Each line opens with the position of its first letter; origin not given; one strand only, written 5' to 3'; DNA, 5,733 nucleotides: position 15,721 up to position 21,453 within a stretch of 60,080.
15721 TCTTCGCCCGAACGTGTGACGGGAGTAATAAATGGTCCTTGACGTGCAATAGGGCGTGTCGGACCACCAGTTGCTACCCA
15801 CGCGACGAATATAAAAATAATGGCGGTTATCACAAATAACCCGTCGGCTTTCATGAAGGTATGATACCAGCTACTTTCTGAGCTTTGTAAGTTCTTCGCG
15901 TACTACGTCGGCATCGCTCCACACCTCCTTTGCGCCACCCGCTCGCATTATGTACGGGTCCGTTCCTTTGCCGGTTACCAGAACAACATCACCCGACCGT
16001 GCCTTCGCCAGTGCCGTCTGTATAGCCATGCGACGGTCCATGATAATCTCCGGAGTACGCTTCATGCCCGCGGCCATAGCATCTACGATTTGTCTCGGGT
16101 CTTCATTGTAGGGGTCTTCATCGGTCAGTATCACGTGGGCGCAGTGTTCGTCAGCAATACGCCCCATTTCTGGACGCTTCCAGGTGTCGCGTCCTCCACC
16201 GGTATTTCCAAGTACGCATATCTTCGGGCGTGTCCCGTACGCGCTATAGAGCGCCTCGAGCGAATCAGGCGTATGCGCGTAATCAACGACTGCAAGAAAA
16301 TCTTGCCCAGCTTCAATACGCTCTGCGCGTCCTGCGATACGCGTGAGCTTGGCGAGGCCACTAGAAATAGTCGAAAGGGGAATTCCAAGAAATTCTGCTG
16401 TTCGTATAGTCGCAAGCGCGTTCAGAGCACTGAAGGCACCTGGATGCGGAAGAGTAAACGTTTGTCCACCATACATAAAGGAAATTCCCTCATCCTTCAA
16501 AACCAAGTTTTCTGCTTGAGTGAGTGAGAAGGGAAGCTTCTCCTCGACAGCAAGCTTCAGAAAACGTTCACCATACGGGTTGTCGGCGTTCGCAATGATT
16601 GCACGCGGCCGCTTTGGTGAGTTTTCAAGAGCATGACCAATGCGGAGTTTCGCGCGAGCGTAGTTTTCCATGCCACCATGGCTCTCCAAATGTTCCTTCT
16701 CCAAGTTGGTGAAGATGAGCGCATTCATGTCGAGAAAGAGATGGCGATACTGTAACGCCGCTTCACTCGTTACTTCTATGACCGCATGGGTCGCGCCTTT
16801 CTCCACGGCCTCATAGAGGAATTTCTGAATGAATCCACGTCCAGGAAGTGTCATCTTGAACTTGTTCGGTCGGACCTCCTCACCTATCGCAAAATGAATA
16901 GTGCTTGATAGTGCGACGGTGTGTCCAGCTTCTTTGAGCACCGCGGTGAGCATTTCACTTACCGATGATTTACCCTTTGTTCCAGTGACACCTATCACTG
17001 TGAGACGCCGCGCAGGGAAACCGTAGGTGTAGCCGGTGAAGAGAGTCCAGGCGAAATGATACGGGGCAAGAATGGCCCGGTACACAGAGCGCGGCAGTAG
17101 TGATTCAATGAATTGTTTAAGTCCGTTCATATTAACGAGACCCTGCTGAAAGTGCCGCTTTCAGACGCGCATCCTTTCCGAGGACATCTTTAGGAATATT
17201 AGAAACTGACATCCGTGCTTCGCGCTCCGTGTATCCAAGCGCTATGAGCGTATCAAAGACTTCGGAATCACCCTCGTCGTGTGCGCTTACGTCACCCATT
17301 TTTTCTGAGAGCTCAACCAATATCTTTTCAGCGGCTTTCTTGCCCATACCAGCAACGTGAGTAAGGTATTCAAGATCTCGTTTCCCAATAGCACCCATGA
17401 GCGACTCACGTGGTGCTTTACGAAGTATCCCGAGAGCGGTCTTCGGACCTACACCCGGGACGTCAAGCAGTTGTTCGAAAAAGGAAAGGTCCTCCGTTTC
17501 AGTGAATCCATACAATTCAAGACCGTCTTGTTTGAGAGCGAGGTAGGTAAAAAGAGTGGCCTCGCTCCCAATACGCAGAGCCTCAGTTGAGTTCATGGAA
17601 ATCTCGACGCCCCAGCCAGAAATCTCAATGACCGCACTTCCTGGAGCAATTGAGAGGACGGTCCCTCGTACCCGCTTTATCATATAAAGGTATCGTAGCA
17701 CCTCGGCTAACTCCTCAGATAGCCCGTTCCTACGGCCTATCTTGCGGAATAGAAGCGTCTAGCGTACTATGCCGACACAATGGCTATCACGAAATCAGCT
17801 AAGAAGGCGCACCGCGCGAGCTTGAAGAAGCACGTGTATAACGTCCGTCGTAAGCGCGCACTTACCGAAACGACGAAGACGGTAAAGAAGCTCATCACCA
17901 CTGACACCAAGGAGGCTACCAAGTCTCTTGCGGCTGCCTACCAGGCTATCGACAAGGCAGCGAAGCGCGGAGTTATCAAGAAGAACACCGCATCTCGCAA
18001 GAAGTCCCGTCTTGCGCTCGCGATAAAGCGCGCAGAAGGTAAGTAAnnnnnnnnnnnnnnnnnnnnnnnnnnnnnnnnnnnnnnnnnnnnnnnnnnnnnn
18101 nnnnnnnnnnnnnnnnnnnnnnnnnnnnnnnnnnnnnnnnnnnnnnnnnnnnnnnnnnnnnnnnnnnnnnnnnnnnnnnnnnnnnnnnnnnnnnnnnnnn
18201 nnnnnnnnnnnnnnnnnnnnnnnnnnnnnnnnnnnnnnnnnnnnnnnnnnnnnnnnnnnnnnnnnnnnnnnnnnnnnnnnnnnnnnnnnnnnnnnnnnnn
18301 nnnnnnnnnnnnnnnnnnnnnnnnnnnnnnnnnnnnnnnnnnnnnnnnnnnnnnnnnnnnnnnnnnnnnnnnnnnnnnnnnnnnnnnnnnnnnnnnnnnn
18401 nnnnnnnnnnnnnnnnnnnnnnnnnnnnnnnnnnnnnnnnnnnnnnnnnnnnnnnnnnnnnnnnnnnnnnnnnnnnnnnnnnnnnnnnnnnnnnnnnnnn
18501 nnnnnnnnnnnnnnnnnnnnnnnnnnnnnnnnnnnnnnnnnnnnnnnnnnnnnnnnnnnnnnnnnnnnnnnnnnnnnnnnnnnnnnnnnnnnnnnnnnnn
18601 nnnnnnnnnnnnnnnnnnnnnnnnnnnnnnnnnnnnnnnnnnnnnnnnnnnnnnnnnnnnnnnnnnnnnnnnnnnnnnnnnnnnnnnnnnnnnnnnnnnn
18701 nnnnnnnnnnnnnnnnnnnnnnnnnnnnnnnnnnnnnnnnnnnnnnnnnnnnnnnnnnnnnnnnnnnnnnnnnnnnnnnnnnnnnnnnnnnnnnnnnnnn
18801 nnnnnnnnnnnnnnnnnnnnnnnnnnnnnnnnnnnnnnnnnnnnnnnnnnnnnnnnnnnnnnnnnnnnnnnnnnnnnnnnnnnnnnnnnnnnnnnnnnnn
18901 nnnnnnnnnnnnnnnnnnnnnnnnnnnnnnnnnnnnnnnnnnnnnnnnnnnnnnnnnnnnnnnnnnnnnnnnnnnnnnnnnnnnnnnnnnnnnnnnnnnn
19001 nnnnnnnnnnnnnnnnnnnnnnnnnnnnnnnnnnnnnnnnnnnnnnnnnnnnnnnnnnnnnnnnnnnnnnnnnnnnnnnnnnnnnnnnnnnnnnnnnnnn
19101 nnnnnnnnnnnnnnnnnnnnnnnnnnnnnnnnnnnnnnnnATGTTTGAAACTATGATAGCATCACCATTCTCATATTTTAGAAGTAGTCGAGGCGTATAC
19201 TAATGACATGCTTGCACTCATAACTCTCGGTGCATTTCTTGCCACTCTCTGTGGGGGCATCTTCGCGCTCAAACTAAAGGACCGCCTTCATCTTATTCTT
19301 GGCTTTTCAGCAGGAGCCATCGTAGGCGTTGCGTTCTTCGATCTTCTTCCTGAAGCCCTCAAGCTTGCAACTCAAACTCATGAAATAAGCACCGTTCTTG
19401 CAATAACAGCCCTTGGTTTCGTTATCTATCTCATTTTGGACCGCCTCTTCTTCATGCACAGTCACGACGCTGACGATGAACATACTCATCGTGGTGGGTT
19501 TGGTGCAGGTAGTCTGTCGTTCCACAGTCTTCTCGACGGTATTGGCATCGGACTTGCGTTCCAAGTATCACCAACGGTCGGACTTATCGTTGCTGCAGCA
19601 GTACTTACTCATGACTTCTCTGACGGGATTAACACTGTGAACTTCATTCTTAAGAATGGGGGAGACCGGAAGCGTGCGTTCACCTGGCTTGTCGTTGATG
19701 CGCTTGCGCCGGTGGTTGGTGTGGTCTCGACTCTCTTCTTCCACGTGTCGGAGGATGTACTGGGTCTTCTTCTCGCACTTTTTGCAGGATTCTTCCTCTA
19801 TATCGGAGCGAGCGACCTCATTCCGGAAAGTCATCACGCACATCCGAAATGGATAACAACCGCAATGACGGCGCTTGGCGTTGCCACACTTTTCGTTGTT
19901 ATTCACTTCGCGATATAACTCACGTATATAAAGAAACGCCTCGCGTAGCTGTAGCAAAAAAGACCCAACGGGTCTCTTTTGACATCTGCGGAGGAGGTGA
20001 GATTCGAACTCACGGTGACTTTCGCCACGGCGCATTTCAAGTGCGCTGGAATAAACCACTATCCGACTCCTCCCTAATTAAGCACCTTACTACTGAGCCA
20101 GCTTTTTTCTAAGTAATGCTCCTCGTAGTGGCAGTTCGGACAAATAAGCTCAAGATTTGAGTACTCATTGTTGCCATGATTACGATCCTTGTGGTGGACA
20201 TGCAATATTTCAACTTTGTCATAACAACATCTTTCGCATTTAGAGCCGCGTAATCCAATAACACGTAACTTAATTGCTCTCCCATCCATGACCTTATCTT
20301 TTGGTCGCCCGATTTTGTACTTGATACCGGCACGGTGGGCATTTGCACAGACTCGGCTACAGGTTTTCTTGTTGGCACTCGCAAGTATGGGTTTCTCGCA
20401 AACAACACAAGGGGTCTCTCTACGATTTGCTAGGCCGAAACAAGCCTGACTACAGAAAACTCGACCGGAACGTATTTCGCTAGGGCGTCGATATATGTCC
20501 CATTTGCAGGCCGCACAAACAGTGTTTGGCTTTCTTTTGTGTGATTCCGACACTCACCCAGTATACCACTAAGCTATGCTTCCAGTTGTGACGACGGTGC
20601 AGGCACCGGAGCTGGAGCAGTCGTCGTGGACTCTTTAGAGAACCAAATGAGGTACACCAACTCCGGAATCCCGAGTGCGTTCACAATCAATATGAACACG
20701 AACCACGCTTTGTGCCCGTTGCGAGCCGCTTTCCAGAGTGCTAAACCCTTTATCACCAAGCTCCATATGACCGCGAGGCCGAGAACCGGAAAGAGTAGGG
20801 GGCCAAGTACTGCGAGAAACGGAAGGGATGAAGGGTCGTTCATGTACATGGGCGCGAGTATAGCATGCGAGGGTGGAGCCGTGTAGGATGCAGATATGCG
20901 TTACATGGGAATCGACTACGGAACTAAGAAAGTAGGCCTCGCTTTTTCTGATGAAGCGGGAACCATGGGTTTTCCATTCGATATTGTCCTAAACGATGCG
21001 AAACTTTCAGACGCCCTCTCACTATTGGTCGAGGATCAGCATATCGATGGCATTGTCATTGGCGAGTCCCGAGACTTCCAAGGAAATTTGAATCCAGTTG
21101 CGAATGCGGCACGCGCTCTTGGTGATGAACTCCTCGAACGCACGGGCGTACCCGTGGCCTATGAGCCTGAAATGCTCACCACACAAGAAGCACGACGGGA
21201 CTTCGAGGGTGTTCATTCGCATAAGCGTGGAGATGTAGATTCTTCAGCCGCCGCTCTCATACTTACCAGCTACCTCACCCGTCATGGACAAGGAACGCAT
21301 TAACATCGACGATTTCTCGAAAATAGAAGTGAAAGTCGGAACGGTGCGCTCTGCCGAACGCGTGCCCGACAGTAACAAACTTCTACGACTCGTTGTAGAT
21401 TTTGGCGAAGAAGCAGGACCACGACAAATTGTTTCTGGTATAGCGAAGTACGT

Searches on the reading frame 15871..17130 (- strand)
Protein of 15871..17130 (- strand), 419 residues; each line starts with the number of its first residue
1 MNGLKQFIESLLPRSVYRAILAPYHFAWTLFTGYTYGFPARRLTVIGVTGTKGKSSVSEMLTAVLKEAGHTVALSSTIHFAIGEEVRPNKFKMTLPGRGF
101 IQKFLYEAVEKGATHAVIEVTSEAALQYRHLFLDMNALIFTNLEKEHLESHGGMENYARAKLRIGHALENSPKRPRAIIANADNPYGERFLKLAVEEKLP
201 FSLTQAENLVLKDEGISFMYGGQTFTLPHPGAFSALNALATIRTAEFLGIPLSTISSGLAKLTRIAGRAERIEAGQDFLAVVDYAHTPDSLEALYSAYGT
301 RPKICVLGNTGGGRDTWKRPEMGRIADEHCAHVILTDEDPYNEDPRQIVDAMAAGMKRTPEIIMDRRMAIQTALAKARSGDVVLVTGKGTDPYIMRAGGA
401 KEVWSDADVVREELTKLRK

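Call 11: search_protein_families(library=pfam, proteins=[window:15871-17130:-])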
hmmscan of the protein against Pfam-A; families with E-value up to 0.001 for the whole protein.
window:15871-17130:- (419 aa): 2 families
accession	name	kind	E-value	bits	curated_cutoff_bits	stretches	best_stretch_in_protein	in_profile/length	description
PF08245.18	Mur_ligase_M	-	1.8e-30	106.9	24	1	48-243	1-198/200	Mur ligase middle domain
PF02875.26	Mur_ligase_C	-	6.3e-26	92.1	28.4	1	267-389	1-127/127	Mur ligase, glutamate ligase domain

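Call 15: find_related_loci(query=window:15871-17130:-, collection=genome_contigs, flank=10000)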
Query window:15871-17130:- (419 aa) in genome_contigs; peptide patterns used: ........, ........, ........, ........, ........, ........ (x = any residue, [..] = any of these).
97 stretches matched a pattern; 37 encode a relative of the query (tblastn E <= 1e-3); 37 distinct loci.
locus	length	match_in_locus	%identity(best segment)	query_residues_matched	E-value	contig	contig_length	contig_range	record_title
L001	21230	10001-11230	69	1-410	0e+0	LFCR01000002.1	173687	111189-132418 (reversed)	MAG: Parcubacteria bacterium C7867-008 C7867_00052, whole genome shotgun sequence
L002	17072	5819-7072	66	1-418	0e+0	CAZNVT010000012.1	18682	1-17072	MAG TPA_asm: uncultured Candidatus Saccharibacteria bacterium isolate SRP285395_co1_552 genome assembly, contig: NODE_45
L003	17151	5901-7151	65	1-417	0e+0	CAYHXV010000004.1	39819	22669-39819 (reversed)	MAG TPA_asm: uncultured Candidatus Saccharibacteria bacterium isolate ERP119705_co17_327 genome assembly, contig: NODE_9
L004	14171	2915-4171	64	1-419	0e+0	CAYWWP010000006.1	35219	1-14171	MAG TPA_asm: uncultured Candidatus Saccharibacteria bacterium isolate SRP135725_co1_119 genome assembly, contig: NODE_12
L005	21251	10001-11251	66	1-418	0e+0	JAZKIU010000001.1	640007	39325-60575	MAG: Patescibacteria group bacterium isolate ADI_DC_SW_02_SPN_11032020-bin061_1 DCSW02SPN_B061_1_000000000001, whole gen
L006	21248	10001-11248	63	1-417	2e-168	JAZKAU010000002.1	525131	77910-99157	MAG: Patescibacteria group bacterium isolate ADI_H3L2_1_122_18_3-bin046 ADIH3L21_B046_0_000000000002, whole genome shotg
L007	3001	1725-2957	61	22-417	8e-165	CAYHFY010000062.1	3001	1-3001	MAG TPA_asm: uncultured Candidatus Saccharibacteria bacterium isolate ERP119705_co10_170 genome assembly, contig: NODE_2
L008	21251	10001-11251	67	1-418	0e+0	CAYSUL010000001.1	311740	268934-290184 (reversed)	MAG TPA_asm: uncultured Candidatus Saccharibacteria bacterium isolate SRP302447_co1_302 genome assembly, contig: NODE_93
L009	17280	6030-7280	56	1-417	6e-155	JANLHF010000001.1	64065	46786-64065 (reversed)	MAG: Patescibacteria group bacterium isolate P6-10 k99_258, whole genome shotgun sequence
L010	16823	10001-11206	55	6-407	2e-143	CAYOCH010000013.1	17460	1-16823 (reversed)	MAG TPA_asm: uncultured Candidatus Saccharibacteria bacterium isolate SRP093762_co1_108 genome assembly, contig: NODE_19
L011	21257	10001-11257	53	6-407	1e-141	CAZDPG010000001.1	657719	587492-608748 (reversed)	MAG TPA_asm: uncultured Candidatus Saccharibacteria bacterium isolate SRP062349_co2_30 genome assembly, contig: NODE_5_l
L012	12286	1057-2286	49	8-416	7e-135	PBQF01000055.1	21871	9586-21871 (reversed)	MAG: Parcubacteria group bacterium isolate NP996 MHASMcontig_372223, whole genome shotgun sequence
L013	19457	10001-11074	55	38-417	1e-126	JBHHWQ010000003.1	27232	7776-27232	MAG: Candidatus Paceibacteria bacterium isolate S.2.sp1_bin.25 NODE_198_length_27232_cov_8.386430, whole genome shotgun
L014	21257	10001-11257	47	1-418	6e-121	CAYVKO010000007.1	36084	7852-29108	MAG TPA_asm: uncultured Candidatus Saccharibacteria bacterium isolate SRP195330_co1_22 genome assembly, contig: NODE_568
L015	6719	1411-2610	46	24-416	5e-107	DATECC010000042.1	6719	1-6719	MAG TPA_asm: Candidatus Paceibacterota bacterium isolate SMAG_U8261 k141_1666931, whole genome shotgun sequence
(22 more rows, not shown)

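Call 76: find_encoding_contigs(protein=window:15871-17130:-, flank=4000, max_places=10)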
Protein window:15871-17130:- (419 aa): 1 contig read that carries it; 1 place shown.
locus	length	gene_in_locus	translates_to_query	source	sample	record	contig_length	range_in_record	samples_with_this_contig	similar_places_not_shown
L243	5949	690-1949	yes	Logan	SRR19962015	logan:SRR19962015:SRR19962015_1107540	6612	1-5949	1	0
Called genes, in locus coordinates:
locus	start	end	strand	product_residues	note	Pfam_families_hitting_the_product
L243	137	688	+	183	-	PF01330:RuvA_N, PF00633:HHH (faint), PF14520:HHH_5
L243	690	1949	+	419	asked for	PF08245:Mur_ligase_M, PF02875:Mur_ligase_C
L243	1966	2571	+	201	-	PF00932:LTD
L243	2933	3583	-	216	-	-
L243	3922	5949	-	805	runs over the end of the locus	PF02739:5_3_exonuc_N, PF01367:5_3_exonuc, PF00476:DNA_pol_A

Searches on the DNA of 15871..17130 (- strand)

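Call 55: search_with_rna_model(model_id=R1, sources=[L001, L002, L003, L004, L005, L006, L007, L008, L009, L010, L011, L012, L013, L014, L015, L016, L017, L018, L019, L020, L021, L022, L023, L024, L025, L043], max_evalue=0.01)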
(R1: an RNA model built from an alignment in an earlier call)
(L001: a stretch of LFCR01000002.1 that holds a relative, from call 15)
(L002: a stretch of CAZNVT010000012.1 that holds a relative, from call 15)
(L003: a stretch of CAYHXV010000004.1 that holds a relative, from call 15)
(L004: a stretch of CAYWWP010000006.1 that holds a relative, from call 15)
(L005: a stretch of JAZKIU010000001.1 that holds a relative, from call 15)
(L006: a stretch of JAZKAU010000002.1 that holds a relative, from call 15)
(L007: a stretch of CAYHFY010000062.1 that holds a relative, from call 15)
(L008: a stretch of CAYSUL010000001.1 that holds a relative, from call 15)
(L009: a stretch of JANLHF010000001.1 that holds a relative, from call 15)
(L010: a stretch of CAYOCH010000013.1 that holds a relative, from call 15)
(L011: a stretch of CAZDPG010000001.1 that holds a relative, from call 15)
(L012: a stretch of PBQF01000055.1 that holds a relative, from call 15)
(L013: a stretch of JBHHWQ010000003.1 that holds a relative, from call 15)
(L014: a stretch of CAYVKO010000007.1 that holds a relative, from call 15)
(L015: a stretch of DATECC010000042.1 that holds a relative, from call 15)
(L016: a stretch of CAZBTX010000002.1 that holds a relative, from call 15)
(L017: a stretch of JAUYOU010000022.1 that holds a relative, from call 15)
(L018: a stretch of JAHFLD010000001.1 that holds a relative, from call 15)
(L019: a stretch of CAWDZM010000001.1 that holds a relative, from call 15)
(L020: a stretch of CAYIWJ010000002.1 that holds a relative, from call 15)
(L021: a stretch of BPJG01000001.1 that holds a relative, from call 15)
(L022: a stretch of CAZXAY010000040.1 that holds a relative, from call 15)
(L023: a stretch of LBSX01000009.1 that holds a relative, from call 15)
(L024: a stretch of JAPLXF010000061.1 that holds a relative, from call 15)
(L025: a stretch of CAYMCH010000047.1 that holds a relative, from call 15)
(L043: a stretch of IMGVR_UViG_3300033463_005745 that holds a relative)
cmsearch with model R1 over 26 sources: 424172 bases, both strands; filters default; matches with E-value up to 0.01: 7.
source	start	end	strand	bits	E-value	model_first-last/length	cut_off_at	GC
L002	8212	8275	+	76.8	1.4e-16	1-62/62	no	0.55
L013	3317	3403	+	56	2.4e-11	1-62/62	no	0.59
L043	3077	3174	-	45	1.4e-08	1-62/62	no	0.66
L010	12478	12540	+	42.3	6.4e-08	1-62/62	no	0.62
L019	2444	2496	-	30.1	7.3e-05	1-62/62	no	0.57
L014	8109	8171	-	27.7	0.0003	1-62/62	no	0.49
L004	5479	5579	+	22.9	0.0045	1-62/62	no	0.57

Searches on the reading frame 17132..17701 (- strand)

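Call 11: search_protein_families(library=pfam, proteins=[window:17132-17701:-])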
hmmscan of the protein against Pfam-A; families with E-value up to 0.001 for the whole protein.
window:17132-17701:- (189 aa): 4 families
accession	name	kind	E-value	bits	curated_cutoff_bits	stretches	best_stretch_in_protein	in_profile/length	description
PF01330.27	RuvA_N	-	2.4e-14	53.6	23.6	1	7-65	1-61/61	RuvA N terminal domain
PF14520.12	HHH_5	-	2.4e-12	47.6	27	1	75-132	1-56/57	Helix-hairpin-helix domain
PF00633.29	HHH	-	3.8e-07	30.1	24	1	75-89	10-24/30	Helix-hairpin-helix motif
PF07499.19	RuvA_C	-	5.2e-05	24.1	24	1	147-184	5-43/47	RuvA, C-terminal domain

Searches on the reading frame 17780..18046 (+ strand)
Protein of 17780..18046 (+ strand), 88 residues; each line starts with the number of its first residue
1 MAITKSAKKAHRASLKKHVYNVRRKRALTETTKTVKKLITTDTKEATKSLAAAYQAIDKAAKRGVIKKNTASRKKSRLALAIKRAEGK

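Call 11: search_protein_families(library=pfam, proteins=[window:17780-18046:+])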
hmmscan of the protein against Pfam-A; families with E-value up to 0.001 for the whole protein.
window:17780-18046:+ (88 aa): 1 family
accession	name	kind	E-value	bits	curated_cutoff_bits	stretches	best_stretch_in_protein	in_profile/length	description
PF01649.23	Ribosomal_S20p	-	1.3e-17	64.7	29.5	1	4-83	3-83/83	Ribosomal protein S20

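Call 75: find_encoding_contigs(protein=window:17780-18046:+, flank=3000, max_places=10)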
Protein window:17780-18046:+ (88 aa): no gene with exactly this product is on record in the collection.

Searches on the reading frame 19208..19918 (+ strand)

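Call 11: search_protein_families(library=pfam, proteins=[window:19208-19918:+])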
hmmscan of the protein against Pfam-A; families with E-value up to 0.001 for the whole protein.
window:19208-19918:+ (236 aa): 1 family
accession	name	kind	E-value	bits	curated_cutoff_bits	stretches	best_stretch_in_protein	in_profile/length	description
PF02535.28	Zip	-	1.7e-23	83.8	35.1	2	102-230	184-321/323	ZIP Zinc transporter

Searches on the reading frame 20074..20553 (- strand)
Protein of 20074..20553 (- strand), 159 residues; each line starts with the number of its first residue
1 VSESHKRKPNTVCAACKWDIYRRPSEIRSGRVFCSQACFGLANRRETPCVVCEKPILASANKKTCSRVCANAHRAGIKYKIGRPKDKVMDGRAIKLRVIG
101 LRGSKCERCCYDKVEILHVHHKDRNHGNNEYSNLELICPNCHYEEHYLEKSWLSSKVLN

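Call 64: search_protein_families(library=pfam, proteins=[window:20074-20553:-], max_evalue=0.0001)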
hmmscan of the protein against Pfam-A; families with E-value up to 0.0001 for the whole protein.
window:20074-20553:- (159 aa): 1 family
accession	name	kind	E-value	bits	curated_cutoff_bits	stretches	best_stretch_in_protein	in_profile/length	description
PF01844.29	HNH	-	6.6e-05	23.4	21.4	1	106-146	1-45/47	HNH endonuclease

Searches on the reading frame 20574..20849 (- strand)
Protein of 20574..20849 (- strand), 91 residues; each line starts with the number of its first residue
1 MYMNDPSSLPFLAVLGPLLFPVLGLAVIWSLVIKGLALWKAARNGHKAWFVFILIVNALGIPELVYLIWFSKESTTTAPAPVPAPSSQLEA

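Call 65: search_protein_families(library=pfam, proteins=[window:20574-20849:-], max_evalue=0.0001)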
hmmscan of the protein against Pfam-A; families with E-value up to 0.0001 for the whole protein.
window:20574-20849:- (91 aa): 1 family
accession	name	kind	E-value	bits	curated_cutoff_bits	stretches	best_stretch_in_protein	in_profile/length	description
PF18893.5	DUF5652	-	7.8e-21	74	23.4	1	17-75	10-68/71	Family of unknown function (DUF5652)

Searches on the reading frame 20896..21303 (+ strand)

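Call 65: search_protein_families(library=pfam, proteins=[window:20896-21303:+], max_evalue=0.0001)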
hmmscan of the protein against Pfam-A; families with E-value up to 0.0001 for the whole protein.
window:20896-21303:+ (135 aa): 1 family
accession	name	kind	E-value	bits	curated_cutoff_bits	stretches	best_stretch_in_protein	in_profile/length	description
PF03652.20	RuvX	-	1.3e-24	87.5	29.2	1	1-128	1-133/134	Holliday junction resolvase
